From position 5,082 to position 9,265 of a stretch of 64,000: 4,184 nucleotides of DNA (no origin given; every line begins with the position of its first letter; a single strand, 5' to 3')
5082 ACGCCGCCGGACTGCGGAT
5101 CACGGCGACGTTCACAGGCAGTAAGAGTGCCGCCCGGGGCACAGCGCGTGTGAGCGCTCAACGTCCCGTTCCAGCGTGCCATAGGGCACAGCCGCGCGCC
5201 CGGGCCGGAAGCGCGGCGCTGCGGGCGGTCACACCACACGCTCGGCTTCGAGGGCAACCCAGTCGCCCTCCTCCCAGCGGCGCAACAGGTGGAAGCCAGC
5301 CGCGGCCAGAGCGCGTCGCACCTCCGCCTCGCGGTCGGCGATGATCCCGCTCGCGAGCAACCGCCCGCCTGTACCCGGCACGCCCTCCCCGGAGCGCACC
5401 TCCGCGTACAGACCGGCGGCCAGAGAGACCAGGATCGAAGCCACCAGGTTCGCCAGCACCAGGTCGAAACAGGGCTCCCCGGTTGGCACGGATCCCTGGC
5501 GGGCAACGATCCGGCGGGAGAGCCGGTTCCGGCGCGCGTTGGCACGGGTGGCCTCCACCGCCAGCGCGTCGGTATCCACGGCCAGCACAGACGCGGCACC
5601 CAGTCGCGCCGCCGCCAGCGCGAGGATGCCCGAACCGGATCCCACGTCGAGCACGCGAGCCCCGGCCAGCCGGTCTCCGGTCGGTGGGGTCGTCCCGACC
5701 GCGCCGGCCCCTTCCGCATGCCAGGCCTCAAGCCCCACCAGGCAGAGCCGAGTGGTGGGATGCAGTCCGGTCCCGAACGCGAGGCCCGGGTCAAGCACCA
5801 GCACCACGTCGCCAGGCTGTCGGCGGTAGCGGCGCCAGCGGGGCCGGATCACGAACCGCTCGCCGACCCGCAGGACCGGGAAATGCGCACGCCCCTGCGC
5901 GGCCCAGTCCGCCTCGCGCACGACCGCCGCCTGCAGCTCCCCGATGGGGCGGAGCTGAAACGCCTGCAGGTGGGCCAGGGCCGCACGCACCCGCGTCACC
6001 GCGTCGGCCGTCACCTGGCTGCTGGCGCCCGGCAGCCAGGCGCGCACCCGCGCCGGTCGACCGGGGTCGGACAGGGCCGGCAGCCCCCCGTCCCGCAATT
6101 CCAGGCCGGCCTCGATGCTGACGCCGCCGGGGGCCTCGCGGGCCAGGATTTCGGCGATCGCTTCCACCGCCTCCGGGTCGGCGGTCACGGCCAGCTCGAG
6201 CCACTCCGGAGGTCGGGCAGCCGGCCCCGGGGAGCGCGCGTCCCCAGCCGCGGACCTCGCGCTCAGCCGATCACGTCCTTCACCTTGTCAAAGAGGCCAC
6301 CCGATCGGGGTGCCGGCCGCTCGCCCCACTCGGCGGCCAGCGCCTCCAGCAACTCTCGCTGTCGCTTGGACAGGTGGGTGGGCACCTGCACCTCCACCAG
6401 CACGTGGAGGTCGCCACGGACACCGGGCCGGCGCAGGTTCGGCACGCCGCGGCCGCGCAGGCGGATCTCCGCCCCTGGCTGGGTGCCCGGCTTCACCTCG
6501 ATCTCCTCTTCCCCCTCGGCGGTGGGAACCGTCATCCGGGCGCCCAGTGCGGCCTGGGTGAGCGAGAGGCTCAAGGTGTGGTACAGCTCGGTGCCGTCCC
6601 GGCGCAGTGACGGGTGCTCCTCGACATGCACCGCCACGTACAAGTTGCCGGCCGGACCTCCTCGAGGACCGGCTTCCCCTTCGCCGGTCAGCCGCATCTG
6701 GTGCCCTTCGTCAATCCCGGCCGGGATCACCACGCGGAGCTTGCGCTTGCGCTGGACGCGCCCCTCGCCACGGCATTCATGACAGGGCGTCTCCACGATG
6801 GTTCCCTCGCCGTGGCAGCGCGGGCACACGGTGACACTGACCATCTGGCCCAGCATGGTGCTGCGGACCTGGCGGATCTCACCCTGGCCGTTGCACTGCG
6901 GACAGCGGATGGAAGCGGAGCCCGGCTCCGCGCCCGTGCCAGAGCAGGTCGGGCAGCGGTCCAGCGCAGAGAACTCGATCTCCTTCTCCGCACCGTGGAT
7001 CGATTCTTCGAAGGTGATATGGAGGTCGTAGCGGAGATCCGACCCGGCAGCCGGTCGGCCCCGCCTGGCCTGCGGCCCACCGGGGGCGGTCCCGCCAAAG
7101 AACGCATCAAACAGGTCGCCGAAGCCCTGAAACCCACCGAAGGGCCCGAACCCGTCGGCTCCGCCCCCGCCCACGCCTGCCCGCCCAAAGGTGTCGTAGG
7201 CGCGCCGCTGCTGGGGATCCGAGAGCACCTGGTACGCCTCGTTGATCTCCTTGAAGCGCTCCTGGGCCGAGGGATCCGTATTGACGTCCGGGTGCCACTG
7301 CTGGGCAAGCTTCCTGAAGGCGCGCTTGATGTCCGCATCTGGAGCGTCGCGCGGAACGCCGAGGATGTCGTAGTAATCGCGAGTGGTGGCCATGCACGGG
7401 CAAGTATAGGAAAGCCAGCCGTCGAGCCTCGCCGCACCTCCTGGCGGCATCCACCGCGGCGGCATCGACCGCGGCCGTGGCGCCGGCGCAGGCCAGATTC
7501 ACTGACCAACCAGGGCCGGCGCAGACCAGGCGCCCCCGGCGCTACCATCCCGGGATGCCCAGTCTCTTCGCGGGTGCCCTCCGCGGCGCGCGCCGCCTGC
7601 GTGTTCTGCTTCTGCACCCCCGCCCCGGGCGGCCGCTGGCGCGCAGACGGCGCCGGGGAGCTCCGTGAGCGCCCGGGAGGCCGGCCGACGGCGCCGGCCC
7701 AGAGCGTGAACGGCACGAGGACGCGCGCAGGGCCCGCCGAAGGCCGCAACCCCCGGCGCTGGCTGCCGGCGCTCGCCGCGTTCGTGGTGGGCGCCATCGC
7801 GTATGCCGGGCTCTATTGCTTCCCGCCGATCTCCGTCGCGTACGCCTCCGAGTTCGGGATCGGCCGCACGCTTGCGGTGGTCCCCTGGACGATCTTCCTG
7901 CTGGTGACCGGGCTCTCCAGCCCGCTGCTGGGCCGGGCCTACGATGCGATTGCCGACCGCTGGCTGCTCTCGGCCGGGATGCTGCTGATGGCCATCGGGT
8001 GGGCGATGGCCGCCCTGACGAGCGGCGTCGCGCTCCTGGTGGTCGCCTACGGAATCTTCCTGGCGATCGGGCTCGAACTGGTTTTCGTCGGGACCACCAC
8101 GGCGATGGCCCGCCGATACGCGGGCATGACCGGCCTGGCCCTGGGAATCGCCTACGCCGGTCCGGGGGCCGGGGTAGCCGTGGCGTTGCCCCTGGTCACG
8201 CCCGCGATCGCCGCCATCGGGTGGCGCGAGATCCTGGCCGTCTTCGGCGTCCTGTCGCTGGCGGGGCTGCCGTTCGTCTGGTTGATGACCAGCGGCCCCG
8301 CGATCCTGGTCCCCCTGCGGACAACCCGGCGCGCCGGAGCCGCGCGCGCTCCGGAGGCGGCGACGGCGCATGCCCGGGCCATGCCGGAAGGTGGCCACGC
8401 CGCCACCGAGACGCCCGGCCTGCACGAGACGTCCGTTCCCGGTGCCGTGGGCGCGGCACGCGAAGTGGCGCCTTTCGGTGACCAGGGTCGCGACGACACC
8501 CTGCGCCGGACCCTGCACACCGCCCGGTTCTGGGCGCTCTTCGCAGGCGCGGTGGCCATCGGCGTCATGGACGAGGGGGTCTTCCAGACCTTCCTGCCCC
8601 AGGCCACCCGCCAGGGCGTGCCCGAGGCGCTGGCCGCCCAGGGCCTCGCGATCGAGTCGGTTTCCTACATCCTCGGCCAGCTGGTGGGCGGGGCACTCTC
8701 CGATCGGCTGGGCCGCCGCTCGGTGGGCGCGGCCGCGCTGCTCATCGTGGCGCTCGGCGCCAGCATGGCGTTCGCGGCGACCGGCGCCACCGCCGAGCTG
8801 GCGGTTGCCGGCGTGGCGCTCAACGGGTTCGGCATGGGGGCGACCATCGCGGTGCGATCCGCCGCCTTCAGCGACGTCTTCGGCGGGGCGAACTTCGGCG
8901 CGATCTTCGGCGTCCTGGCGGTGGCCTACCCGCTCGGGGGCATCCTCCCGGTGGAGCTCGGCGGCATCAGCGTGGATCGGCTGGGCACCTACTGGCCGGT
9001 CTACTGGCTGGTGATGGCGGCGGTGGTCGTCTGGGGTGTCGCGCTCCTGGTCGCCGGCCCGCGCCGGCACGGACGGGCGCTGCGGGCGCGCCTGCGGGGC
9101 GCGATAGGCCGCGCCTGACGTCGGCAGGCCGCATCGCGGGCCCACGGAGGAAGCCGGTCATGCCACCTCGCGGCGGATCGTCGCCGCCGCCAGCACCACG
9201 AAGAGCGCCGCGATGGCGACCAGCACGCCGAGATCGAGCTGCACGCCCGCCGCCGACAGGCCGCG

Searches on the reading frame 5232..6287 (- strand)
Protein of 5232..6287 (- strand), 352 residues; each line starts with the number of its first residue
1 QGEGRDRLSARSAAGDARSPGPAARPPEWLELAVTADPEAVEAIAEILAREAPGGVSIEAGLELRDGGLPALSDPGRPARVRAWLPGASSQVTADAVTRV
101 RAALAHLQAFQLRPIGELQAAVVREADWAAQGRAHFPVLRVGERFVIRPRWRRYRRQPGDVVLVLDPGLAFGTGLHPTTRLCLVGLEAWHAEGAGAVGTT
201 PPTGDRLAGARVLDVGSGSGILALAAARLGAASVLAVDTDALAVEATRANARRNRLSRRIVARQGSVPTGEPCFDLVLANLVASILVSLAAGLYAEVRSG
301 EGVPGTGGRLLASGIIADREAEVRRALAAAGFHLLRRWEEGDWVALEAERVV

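Call 24: search_protein_families(library=pfam, proteins=[window:5232-6287:-], max_evalue=0.001)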
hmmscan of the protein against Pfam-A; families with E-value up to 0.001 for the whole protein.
window:5232-6287:- (352 aa): 8 families
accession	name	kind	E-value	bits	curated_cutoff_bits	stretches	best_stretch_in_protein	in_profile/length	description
PF06325.19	PrmA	-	7.1e-63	213.3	22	1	28-350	1-295/296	Ribosomal protein L11 methyltransferase (PrmA)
PF05175.20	MTS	-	7.6e-09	35.9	23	1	210-280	33-105/170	Methyltransferase small domain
PF13649.12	Methyltransf_25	-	1.9e-08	35.3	27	1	212-281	1-73/97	Methyltransferase domain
PF08241.18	Methyltransf_11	-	1.3e-07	32.6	21.2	1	213-286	1-73/95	Methyltransferase domain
PF13847.12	Methyltransf_31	-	1.4e-07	31.7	27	1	209-283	4-84/145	Methyltransferase domain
PF03602.21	Cons_hypoth95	-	3.5e-05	24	24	1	206-258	39-91/182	Conserved hypothetical protein 95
PF08242.18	Methyltransf_12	-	6.3e-05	24.1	30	1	213-286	1-78/98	Methyltransferase domain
PF13489.12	Methyltransf_23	-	0.00037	20.7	27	1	207-253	21-61/164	Methyltransferase domain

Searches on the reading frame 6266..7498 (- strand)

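Call 24: search_protein_families(library=pfam, proteins=[window:6266-7498:-], max_evalue=0.001)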
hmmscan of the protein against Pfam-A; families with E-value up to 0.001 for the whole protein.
window:6266-7498:- (411 aa): 5 families
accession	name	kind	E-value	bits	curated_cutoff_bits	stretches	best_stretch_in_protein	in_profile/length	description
PF01556.23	DnaJ_C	-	4.1e-47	160.5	26.6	1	155-373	1-152/152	DnaJ C terminal domain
PF00226.36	DnaJ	-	7.1e-28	96.9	27.8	1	41-102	1-63/63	DnaJ domain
PF00684.25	DnaJ_CXXCXGXG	-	5.7e-17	62.2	32.7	1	182-246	1-65/65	DnaJ central domain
PF20833.2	RNase_E_G_Thio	-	1e-05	26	26.8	0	199-217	2-20/86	RNase E/G, Thioredoxin-like domain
PF15777.11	Anti-TRAP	-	1.1e-05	25.8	32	1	181-208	12-42/59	Tryptophan RNA-binding attenuator protein inhibitory protein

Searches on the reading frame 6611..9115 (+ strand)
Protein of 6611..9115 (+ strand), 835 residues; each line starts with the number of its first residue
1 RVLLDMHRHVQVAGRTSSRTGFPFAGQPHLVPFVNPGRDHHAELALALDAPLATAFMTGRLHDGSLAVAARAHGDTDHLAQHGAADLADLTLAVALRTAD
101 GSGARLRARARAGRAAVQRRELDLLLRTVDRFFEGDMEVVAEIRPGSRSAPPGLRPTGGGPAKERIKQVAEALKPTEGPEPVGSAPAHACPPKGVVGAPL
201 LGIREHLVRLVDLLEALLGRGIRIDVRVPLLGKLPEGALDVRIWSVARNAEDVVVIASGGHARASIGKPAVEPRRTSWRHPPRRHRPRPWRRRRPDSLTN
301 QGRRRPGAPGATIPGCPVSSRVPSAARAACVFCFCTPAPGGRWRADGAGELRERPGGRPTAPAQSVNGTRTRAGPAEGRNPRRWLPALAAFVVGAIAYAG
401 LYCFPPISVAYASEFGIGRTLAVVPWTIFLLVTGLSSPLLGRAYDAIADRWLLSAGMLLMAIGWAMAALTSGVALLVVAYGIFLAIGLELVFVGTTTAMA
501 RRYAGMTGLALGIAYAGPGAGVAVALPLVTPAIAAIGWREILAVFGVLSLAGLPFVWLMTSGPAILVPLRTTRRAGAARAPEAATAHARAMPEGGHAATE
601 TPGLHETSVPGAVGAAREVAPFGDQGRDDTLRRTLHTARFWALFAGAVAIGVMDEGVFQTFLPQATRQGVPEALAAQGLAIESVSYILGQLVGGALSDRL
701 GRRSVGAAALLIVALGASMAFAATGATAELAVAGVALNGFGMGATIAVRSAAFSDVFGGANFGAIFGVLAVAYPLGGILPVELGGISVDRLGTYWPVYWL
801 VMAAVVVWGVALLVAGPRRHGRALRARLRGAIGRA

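Call 24: search_protein_families(library=pfam, proteins=[window:6611-9115:+], max_evalue=0.001)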
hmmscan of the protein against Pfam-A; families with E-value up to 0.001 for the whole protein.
window:6611-9115:+ (835 aa): 1 family
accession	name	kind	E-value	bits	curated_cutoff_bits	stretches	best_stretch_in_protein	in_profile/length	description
PF07690.21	MFS_1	-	1.2e-31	110.4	33.4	2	391-675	2-240/347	Major Facilitator Superfamily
